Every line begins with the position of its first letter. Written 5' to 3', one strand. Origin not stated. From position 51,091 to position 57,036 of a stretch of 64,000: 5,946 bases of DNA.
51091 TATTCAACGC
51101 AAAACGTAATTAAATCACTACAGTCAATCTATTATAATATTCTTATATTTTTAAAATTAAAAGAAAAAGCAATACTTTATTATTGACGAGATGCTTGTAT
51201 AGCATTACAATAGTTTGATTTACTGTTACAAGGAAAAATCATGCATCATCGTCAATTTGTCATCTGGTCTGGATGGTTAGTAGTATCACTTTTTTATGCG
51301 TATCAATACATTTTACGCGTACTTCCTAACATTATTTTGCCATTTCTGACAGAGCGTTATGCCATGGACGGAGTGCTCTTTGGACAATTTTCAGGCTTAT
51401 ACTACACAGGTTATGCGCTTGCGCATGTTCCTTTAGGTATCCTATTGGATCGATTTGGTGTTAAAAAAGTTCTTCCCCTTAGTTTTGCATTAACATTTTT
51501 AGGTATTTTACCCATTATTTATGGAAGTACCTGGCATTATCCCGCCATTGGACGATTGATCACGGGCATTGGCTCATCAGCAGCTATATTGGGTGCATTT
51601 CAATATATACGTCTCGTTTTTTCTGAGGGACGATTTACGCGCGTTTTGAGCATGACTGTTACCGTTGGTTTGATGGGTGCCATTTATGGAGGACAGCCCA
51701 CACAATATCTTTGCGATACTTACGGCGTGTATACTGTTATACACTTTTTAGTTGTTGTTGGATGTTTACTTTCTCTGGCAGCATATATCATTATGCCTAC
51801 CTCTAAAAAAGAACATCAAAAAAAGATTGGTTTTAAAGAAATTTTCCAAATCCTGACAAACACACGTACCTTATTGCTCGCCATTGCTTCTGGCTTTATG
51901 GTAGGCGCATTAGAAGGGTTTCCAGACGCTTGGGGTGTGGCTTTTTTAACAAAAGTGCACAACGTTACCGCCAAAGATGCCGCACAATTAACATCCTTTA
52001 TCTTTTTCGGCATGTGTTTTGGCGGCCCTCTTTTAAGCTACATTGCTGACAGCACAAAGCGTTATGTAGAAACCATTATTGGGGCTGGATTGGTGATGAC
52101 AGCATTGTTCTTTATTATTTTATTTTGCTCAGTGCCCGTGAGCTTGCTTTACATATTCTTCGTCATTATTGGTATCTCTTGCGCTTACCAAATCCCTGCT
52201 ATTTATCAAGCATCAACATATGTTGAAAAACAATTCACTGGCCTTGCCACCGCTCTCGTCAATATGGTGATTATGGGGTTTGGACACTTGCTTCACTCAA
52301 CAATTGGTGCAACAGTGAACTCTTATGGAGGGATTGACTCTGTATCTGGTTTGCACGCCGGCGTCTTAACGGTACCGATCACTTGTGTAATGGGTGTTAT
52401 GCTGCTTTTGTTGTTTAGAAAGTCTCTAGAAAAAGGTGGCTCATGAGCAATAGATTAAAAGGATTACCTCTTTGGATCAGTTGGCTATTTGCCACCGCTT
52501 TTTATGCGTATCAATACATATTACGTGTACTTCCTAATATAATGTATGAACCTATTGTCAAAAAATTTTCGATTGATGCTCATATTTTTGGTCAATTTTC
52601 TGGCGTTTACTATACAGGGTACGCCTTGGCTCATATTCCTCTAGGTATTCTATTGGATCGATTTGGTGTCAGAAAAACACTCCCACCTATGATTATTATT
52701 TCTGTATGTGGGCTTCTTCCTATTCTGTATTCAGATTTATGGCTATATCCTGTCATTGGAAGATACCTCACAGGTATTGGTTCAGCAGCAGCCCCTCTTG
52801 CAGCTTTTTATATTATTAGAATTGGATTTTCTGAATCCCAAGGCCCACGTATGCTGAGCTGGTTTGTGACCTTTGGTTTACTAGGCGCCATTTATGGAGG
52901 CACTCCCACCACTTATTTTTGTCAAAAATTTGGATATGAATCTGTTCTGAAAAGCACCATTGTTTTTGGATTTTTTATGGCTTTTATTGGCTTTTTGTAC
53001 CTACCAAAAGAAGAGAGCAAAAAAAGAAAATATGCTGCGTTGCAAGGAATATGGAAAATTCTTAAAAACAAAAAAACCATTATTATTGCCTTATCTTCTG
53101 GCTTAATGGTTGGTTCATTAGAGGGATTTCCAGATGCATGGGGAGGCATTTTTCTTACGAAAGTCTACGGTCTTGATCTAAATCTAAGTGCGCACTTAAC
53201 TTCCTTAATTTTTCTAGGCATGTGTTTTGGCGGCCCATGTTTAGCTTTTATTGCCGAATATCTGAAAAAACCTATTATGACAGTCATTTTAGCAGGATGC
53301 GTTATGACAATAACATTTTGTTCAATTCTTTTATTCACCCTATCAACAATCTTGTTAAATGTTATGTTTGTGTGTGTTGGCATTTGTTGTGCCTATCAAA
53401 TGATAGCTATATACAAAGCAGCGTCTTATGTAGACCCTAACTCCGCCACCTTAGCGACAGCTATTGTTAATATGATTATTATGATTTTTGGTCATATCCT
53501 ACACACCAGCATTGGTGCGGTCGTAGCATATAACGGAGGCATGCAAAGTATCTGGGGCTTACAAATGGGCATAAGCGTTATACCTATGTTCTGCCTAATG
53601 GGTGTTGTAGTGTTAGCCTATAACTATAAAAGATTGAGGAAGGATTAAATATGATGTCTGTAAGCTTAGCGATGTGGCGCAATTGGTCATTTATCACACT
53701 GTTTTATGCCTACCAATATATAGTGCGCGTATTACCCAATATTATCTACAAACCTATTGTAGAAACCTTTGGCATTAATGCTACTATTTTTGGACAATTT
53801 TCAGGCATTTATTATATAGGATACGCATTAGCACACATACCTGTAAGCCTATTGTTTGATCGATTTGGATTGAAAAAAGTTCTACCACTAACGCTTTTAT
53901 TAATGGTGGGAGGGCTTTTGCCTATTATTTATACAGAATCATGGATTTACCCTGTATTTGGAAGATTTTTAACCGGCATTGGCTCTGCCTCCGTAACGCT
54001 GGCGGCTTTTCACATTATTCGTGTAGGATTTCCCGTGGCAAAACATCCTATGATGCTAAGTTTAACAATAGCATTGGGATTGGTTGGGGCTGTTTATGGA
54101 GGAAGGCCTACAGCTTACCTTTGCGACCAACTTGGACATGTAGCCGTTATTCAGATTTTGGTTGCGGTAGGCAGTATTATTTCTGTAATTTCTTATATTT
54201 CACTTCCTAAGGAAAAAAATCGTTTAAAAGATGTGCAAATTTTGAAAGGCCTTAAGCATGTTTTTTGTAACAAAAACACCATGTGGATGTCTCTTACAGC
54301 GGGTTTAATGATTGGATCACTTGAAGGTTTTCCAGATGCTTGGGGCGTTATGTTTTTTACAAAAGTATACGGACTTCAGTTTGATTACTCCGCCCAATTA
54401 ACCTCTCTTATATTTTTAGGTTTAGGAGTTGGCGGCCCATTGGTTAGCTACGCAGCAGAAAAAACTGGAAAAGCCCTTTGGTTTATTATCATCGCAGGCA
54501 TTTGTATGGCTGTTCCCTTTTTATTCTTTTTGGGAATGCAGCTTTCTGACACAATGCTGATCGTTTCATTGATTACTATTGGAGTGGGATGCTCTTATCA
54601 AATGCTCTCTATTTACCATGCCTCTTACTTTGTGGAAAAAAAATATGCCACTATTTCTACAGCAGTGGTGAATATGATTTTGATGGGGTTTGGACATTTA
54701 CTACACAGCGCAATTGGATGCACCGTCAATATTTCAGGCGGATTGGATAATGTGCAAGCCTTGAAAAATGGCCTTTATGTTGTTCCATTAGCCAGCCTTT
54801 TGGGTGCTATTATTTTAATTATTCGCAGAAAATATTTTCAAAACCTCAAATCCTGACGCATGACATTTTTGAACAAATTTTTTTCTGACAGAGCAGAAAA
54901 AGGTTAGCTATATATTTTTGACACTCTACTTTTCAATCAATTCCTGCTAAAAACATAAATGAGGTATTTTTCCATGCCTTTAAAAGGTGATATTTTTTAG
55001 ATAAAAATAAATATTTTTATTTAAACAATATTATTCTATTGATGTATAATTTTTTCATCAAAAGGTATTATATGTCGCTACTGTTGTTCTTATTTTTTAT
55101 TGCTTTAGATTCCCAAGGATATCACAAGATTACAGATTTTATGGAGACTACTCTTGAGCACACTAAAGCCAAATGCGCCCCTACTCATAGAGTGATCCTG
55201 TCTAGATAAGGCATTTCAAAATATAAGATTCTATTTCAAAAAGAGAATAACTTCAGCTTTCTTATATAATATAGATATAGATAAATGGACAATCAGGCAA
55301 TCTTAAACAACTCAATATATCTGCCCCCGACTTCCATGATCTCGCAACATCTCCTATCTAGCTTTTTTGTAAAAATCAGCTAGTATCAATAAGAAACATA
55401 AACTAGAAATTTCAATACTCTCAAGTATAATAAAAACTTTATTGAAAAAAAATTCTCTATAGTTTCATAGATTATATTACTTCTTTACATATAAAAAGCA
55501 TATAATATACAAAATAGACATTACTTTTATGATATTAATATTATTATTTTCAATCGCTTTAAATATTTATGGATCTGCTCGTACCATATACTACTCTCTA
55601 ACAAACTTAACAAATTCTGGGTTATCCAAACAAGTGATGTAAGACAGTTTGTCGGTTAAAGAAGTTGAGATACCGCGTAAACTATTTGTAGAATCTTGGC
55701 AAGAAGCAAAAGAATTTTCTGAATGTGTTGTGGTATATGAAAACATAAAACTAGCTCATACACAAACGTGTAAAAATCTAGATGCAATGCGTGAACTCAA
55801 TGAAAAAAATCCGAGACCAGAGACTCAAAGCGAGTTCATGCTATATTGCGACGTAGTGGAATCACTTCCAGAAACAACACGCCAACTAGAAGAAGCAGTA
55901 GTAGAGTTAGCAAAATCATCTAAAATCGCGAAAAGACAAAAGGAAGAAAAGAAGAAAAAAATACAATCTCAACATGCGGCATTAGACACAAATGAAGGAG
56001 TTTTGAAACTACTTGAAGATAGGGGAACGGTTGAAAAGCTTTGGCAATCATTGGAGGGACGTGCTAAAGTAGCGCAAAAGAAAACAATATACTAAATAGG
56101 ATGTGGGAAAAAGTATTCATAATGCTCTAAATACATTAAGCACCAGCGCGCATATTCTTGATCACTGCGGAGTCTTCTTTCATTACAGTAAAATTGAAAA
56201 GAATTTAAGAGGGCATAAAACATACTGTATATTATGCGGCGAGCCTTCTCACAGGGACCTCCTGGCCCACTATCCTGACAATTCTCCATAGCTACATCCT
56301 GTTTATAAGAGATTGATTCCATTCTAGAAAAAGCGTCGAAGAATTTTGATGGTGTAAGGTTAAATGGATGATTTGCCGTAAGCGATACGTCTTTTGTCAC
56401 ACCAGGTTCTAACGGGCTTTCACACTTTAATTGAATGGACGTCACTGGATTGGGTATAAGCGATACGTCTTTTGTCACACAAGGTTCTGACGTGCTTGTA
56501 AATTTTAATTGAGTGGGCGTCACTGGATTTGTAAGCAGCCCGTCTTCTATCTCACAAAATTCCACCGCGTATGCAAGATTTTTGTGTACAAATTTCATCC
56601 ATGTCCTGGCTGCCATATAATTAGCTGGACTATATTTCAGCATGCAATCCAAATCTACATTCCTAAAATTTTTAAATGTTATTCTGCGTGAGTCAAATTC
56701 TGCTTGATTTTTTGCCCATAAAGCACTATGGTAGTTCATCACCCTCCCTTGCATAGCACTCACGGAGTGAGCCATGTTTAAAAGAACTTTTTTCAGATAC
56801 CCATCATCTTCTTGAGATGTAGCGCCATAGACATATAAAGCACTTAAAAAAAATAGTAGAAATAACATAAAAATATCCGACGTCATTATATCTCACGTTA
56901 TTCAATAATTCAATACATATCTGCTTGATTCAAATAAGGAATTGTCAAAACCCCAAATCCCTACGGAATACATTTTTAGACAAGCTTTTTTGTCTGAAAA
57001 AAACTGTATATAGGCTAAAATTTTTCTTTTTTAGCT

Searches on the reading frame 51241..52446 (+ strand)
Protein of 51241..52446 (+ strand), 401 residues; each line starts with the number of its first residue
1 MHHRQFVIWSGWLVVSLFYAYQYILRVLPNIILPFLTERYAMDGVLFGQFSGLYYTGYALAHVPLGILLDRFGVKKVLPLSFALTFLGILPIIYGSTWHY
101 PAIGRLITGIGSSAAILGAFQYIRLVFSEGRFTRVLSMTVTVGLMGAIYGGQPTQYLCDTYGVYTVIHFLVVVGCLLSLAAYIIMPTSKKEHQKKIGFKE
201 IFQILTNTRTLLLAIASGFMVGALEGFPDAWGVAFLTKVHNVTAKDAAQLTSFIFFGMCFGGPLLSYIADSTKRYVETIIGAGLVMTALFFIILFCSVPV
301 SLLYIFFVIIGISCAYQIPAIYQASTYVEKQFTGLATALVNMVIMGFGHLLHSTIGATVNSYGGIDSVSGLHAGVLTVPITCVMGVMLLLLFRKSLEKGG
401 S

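Call 7: search_protein_families(library=pfam, proteins=[window:51241-52446:+], max_evalue=0.01)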
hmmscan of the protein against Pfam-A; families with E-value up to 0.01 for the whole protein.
window:51241-52446:+ (401 aa): 1 family
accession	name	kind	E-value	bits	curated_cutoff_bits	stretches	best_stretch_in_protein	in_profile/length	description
PF07690.21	MFS_1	-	3.3e-35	122.1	33.4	2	18-345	4-340/347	Major Facilitator Superfamily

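Call 8: search_protein_families(library=ncbifam, proteins=[window:51241-52446:+], max_evalue=0.01)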
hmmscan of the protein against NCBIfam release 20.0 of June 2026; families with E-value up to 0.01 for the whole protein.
window:51241-52446:+ (401 aa): 7 families
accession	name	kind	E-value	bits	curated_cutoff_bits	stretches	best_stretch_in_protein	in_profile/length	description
TIGR00710.1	efflux_Bcr_CflA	subfamily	1.4e-11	44.4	200.9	1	33-356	28-356/385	Bcr/CflA family efflux MFS transporter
TIGR00893.1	2A0114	subfamily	5.7e-09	35.4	395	1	18-366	2-378/399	D-galactonate transporter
TIGR00881.1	2A0104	subfamily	8.5e-09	34.9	407.75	1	18-363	3-374/379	phosphoglycerate transporter protein PgtP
TIGR00880.1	2_A_01_02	superfamily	1.8e-08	34.6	131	1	52-187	1-140/141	multidrug resistance protein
TIGR00895.1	2A0115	subfamily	1.6e-06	27.3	418.55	1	188-325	230-363/398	aromatic acid/H+ symport family MFS transporter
NF008270.1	PRK11043.1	equivalog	0.0042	16.2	430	1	53-370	48-366/382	purine nucleoside transporter PunC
TIGR00898.1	2A0119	subfamily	0.0074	15.1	550.75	0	247-315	128-194/506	cation transport protein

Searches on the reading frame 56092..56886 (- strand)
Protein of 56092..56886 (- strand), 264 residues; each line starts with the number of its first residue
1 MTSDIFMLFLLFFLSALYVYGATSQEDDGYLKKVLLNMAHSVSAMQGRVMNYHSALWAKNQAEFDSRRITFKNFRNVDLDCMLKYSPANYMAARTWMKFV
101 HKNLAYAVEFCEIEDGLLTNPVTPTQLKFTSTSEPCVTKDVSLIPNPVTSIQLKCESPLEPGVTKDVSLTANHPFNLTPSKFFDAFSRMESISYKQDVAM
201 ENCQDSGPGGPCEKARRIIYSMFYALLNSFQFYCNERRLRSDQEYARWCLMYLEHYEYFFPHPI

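Call 57: find_encoding_contigs(protein=window:56092-56886:-, flank=3000, max_places=10)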
Protein window:56092-56886:- (264 aa): no gene with exactly this product is on record in the collection.
